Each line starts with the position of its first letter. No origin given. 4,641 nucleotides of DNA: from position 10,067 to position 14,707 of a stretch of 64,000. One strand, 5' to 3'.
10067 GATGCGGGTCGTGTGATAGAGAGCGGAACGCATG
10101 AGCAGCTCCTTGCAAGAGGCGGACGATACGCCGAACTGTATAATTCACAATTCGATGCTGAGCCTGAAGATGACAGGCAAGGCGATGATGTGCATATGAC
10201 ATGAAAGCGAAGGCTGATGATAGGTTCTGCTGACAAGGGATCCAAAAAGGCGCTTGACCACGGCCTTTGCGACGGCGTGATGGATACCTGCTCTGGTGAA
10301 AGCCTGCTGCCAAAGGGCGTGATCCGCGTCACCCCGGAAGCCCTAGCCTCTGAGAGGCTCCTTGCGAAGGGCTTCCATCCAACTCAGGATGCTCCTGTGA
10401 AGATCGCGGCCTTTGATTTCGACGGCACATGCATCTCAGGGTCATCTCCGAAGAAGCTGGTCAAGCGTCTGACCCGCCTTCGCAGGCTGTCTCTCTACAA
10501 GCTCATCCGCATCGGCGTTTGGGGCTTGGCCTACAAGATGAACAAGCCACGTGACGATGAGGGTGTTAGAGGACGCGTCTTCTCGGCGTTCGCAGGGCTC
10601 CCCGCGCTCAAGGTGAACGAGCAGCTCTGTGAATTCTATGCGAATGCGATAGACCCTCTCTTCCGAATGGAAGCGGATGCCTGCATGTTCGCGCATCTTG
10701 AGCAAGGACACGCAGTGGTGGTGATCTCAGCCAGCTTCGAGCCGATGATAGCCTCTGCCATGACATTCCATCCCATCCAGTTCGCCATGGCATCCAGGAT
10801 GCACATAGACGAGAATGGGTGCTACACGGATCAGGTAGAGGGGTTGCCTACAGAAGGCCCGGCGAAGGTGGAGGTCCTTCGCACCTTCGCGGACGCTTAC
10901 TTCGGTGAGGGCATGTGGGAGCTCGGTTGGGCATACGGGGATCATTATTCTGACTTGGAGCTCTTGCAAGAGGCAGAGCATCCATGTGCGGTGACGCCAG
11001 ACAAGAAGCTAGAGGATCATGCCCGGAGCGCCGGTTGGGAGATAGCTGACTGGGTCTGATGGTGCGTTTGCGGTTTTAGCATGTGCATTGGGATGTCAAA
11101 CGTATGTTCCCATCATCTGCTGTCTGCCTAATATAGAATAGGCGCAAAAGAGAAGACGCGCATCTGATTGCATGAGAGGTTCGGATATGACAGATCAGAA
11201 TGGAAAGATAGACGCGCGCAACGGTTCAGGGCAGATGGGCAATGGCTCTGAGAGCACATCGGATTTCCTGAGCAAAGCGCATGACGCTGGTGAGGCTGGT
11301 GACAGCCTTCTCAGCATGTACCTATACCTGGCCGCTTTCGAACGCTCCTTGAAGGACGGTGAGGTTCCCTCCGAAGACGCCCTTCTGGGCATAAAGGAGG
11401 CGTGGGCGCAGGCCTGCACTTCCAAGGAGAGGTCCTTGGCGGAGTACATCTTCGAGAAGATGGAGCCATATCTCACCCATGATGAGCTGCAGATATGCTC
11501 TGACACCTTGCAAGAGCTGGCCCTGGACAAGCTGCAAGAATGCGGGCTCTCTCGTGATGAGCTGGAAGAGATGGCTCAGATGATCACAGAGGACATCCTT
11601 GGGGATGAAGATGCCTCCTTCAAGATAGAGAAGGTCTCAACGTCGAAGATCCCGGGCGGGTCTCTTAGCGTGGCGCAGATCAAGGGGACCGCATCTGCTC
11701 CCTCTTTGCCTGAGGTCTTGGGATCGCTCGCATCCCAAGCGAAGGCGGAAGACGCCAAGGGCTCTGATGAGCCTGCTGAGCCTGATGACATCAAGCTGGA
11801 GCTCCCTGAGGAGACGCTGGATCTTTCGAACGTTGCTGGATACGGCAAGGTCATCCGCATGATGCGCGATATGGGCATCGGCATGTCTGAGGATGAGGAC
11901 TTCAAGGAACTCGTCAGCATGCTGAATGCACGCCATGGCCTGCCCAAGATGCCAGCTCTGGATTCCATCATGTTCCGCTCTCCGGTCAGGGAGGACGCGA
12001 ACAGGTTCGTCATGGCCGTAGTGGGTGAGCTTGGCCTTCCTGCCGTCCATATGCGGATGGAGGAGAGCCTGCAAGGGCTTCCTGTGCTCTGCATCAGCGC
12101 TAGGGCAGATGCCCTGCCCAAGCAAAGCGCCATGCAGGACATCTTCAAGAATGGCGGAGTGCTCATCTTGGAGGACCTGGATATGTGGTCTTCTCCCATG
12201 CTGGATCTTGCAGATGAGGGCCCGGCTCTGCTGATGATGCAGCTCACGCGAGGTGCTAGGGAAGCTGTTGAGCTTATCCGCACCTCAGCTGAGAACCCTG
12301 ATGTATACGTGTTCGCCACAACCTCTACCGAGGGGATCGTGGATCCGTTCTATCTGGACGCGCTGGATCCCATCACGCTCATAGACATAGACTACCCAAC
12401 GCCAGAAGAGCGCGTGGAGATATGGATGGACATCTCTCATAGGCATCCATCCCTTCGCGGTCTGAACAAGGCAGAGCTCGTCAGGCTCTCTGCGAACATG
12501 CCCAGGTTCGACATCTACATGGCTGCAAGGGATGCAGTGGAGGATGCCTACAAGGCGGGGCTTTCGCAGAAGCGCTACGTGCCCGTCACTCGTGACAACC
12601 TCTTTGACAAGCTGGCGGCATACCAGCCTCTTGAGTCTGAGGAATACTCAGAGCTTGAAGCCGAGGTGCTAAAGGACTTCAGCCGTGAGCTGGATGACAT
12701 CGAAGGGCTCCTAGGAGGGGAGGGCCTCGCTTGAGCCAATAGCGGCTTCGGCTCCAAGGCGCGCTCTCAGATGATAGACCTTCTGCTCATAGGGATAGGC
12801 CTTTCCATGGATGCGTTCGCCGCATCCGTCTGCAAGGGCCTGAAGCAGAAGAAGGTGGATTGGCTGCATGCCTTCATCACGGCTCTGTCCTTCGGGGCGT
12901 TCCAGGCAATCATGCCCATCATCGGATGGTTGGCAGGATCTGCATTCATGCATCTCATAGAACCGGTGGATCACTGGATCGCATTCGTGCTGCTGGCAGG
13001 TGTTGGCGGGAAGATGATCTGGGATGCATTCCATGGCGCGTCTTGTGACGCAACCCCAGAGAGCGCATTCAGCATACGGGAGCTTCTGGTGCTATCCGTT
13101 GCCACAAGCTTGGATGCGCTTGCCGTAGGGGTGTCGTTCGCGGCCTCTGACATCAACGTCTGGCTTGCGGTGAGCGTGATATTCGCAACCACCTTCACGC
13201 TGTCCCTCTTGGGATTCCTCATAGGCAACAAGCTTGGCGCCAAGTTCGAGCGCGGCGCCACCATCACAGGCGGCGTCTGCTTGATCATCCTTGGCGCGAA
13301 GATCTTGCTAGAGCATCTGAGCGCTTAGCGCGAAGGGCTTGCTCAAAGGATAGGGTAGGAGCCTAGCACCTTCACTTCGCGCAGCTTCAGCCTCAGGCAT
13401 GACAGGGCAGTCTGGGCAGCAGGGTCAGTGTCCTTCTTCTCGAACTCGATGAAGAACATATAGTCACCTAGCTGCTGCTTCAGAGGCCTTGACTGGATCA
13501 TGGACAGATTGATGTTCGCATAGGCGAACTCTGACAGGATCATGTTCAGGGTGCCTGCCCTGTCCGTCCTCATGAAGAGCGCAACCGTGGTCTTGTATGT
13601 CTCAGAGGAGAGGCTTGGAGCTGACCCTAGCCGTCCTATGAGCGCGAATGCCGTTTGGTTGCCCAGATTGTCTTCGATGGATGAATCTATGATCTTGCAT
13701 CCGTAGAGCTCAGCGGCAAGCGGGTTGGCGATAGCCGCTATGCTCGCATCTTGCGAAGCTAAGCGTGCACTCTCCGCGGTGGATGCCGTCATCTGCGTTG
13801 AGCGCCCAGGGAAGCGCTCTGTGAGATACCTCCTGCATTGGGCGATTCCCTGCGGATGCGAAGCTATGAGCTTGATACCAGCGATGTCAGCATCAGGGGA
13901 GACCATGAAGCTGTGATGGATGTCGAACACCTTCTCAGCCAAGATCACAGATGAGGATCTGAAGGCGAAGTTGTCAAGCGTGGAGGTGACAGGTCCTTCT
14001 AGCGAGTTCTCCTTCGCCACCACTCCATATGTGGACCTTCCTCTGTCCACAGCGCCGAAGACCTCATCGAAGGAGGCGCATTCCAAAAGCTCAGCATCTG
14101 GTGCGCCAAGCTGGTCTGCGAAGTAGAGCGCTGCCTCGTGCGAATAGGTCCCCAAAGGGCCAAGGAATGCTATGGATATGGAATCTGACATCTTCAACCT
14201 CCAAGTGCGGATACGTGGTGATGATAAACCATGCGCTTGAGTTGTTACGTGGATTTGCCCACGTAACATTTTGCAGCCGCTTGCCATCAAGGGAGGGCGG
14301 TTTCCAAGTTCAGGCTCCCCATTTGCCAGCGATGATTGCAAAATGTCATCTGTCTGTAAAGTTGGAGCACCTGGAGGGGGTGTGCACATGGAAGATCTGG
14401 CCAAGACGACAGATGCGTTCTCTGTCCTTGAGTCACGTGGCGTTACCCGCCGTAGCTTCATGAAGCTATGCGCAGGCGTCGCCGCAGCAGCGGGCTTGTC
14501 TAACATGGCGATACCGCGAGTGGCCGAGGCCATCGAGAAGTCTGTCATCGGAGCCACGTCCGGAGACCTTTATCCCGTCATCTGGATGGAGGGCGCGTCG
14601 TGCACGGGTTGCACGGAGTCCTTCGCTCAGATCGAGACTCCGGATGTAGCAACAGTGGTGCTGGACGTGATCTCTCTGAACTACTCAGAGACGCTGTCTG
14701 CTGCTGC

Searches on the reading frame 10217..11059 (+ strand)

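Call 73: search_protein_families(library=pfam, proteins=[window:10217-11059:+], max_evalue=0.0001)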
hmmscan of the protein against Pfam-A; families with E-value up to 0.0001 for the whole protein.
window:10217-11059:+ (280 aa): 1 family
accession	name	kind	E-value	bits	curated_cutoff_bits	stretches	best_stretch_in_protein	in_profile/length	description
PF12710.13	HAD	-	2.1e-23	84.2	27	1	64-251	1-189/189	haloacid dehalogenase-like hydrolase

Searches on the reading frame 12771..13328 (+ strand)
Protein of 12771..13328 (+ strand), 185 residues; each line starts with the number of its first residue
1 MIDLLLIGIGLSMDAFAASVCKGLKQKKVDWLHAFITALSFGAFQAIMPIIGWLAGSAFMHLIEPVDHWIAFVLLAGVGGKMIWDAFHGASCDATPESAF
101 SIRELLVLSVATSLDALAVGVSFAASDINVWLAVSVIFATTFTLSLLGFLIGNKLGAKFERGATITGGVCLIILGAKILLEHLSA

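Call 73: search_protein_families(library=pfam, proteins=[window:12771-13328:+], max_evalue=0.0001)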
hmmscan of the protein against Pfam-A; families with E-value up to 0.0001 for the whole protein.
window:12771-13328:+ (185 aa): 1 family
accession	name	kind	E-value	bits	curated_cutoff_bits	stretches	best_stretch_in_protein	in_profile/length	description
PF02659.21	Mntp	-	2.8e-48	164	24.4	1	29-179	2-152/152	Putative manganese efflux pump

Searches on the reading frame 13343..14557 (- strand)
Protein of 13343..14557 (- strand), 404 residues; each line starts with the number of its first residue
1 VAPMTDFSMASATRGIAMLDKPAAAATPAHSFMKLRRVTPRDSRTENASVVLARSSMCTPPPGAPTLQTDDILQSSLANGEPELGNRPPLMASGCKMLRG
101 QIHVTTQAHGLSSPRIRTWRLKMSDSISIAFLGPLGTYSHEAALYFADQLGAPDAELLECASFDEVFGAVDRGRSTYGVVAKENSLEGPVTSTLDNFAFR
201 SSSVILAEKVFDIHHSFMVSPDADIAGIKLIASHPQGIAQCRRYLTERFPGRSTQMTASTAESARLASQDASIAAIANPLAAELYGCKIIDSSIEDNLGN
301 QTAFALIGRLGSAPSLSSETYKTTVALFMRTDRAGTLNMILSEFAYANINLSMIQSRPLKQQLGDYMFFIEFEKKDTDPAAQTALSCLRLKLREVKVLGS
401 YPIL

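Call 73: search_protein_families(library=pfam, proteins=[window:13343-14557:-], max_evalue=0.0001)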
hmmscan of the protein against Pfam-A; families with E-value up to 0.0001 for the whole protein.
window:13343-14557:- (404 aa): 2 families
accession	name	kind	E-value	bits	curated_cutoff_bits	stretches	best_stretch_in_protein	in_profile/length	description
PF00800.23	PDT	-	2.3e-52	177.8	25.2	1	129-309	1-178/181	Prephenate dehydratase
PF01842.31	ACT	-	3.6e-06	27.1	27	1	327-385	5-61/66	ACT domain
